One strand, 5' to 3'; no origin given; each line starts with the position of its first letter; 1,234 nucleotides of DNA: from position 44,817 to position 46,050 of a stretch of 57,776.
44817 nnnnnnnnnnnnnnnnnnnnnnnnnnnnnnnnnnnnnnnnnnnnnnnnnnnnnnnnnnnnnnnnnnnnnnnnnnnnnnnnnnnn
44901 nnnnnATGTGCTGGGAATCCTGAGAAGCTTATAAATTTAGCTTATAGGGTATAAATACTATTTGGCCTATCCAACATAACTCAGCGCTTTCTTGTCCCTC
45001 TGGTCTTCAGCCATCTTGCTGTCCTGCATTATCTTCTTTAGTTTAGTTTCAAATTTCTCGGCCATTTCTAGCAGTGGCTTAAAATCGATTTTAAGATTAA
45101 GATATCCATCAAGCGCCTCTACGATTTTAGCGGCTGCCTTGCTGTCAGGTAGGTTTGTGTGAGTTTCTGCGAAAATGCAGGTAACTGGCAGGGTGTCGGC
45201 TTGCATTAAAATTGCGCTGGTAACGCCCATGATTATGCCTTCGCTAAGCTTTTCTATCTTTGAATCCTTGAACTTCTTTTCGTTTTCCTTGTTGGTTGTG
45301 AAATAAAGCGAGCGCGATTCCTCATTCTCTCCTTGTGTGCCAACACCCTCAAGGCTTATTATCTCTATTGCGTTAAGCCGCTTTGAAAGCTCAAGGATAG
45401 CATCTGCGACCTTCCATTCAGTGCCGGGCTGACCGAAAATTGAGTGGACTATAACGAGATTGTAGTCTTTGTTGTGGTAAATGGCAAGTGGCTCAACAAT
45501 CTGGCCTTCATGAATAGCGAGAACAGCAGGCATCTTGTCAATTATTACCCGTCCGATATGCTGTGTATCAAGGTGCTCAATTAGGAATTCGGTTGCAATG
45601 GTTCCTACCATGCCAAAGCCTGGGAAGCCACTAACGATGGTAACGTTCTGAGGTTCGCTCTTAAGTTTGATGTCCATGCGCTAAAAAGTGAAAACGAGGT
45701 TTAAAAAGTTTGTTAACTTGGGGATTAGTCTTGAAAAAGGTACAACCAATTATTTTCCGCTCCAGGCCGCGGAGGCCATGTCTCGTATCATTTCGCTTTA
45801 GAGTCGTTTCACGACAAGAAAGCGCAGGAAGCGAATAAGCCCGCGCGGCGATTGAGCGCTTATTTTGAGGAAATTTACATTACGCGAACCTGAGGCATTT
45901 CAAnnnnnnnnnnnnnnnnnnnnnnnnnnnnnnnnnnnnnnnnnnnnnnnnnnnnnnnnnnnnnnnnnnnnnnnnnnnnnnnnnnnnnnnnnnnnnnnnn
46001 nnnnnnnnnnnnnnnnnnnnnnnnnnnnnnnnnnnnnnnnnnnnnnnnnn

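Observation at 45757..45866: GC-rich ~100-nt intergenic element present four times, with a compensatory stem change; candidate sRNA family or miniature repeat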

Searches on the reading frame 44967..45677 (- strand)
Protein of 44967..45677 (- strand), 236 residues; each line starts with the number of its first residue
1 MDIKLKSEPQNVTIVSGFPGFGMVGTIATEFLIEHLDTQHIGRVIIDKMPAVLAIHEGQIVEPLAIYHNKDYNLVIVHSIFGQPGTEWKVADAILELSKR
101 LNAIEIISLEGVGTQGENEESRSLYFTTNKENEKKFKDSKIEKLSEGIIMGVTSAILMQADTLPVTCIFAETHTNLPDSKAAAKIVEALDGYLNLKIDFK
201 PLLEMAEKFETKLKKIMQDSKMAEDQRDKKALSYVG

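Call 63: find_encoding_contigs(protein=window:44967-45677:-, flank=1500, max_places=8)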
Protein window:44967-45677:- (236 aa): 1 contig read that carries it; 1 place shown.
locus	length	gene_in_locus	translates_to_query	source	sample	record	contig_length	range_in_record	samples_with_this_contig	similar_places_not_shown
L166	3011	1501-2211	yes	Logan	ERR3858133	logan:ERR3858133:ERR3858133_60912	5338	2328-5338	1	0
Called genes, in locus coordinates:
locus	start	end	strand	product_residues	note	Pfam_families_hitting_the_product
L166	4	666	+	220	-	PF05552:MS_channel_1st_1 (weak)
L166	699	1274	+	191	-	-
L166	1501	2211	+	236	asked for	PF09754:PAC2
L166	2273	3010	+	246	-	?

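Call 78: find_homologous_proteins(query=window:44967-45677:-, max_evalue=1e-30)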
Query window:44967-45677:- (236 aa): 1698 proteins with E <= 1e-30 among 2154 candidates; the best 120 are listed.
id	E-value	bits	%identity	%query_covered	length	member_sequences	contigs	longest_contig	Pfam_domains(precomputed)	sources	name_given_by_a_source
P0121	1.2e-147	507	100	100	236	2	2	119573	PF09754.16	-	-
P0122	4.5e-132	456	89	100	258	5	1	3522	PF09754.16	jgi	-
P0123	1.9e-127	441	84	100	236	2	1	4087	PF09754.16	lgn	-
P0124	2.7e-112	392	72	100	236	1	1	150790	PF09754.16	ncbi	-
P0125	1.1e-107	377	69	100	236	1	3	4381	PF09754.16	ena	-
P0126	1.8e-107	376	69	100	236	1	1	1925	PF09754.16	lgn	-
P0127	1.1e-97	344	65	100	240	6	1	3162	PF09754.16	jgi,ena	-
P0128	1.4e-95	337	62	100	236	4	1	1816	PF09754.16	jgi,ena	-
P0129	3.2e-94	333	61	100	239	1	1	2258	PF09754.16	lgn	-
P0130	3.7e-94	332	63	100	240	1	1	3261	PF09754.16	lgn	-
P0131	2.2e-93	330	63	100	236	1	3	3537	PF09754.16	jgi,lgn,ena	-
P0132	6.6e-93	328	62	100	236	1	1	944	PF09754.16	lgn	-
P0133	1.6e-92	327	61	100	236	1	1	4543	PF09754.16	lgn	-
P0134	1.7e-92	327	62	100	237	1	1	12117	PF09754.16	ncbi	-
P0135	6.4e-92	325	62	100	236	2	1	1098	PF09754.16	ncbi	-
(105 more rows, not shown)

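Call 79: find_encoding_contigs(protein=P0122, flank=3000, max_places=2)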
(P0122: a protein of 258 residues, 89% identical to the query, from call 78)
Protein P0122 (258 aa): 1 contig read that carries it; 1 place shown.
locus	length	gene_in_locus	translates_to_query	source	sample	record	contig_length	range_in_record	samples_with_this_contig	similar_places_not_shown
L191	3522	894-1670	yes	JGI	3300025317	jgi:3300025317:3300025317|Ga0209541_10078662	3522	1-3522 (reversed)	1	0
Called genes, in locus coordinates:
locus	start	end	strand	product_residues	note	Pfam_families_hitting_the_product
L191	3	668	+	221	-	?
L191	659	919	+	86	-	PF00583:Acetyltransf_1 (weak), PF13508:Acetyltransf_7, PF13673:Acetyltransf_10 (weak)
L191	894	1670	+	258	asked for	PF09754:PAC2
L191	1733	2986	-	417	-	PF00389:2-Hacid_dh, PF02826:2-Hacid_dh_C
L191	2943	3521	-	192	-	PF02779:Transket_pyr (weak), PF02780:Transketolase_C, PF22613:Transketolase_C_1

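Call 80: find_encoding_contigs(protein=P0123, flank=3000, max_places=2)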
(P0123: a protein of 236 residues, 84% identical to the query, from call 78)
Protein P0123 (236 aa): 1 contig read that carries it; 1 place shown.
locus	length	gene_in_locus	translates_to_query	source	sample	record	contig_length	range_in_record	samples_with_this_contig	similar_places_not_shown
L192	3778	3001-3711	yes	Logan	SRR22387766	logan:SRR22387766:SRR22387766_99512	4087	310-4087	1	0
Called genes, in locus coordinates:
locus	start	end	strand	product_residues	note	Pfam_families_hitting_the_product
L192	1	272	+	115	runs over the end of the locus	-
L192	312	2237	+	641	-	PF00493:MCM (faint), PF01078:Mg_chelatase (weak), PF05496:RuvB_N (faint), PF20030:bpMoxR (faint), PF00158:Sigma54_activat, PF20436:LonB_AAA-LID, PF05362:Lon_C, PF13541:ChlI, +4 more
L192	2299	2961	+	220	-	PF05552:MS_channel_1st_1 (weak)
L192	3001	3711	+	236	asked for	PF09754:PAC2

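Call 81: find_encoding_contigs(protein=P0124, flank=3000, max_places=2)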
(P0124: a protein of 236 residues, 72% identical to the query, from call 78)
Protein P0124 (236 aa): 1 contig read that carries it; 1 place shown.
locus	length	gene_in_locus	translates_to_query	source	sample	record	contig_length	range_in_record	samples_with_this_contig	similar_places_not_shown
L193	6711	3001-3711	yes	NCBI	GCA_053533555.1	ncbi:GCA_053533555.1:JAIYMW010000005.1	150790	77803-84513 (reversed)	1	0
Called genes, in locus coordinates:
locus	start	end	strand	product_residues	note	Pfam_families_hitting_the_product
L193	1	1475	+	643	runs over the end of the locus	PF01078:Mg_chelatase (weak), PF13401:AAA_22 (faint), PF00004:AAA (faint), PF07728:AAA_5 (faint), PF00158:Sigma54_activat, PF20436:LonB_AAA-LID (weak), PF05362:Lon_C, PF13541:ChlI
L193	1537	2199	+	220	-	PF05552:MS_channel_1st_1 (weak)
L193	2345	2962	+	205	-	-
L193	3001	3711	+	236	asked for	PF09754:PAC2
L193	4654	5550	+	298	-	-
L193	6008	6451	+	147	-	-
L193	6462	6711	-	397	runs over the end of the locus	-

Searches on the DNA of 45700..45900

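Call 18: search_rna_families(source=window, start=45700, end=45900, threshold=evalue, max_evalue=10, show_alignments=3)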
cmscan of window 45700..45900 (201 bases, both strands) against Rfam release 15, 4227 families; matches with E-value up to 10: 0.
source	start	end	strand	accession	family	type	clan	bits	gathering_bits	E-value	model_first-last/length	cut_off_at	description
